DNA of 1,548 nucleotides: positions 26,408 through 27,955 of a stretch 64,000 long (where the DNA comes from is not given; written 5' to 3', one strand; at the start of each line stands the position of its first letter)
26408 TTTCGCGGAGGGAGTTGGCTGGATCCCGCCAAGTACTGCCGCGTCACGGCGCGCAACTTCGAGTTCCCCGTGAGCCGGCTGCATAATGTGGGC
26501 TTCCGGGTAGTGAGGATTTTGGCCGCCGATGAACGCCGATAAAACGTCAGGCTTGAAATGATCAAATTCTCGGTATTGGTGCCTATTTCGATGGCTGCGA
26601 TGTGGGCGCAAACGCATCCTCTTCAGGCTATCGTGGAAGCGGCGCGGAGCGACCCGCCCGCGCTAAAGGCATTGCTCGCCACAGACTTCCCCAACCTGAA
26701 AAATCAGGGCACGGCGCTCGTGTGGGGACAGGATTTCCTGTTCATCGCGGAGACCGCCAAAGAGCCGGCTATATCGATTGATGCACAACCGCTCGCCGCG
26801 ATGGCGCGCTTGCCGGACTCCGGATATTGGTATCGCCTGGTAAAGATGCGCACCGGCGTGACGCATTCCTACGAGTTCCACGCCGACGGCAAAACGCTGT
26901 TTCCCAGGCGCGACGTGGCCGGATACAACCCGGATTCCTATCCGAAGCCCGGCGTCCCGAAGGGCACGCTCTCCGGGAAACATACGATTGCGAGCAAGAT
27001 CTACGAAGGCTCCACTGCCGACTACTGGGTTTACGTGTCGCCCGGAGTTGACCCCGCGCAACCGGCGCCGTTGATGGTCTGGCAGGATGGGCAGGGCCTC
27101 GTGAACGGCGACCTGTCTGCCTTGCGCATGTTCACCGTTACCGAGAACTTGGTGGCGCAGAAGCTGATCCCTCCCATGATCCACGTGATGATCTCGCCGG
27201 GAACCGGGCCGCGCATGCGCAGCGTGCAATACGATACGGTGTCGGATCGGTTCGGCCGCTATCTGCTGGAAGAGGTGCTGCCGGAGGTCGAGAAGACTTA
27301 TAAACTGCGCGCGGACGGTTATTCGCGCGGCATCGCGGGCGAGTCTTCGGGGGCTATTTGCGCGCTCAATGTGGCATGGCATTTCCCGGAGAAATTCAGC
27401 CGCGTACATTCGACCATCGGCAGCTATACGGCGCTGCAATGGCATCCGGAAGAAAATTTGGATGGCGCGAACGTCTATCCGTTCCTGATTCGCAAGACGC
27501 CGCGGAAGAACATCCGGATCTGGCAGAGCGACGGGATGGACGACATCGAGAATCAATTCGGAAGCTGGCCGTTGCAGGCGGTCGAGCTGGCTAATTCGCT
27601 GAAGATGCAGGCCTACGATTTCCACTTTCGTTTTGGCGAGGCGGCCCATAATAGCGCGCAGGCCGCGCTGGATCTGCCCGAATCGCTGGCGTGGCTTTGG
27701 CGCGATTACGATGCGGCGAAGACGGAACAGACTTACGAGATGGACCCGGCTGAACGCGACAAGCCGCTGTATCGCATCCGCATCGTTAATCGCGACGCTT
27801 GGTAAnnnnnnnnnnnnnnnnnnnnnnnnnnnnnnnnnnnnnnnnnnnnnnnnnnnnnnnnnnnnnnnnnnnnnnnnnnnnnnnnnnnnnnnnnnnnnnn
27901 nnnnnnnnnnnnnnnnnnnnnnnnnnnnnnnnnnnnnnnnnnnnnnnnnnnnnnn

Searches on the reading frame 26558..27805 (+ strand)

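Call 26: search_protein_families(library=ncbifam, proteins=[window:26558-27805:+], max_evalue=1e-10)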
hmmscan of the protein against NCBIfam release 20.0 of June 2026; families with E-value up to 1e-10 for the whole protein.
window:26558-27805:+ (415 aa): 1 family
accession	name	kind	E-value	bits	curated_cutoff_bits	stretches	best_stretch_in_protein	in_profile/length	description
NF007758.0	PRK10439.1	equivalog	1e-12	47.7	222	1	154-385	198-415/418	enterochelin esterase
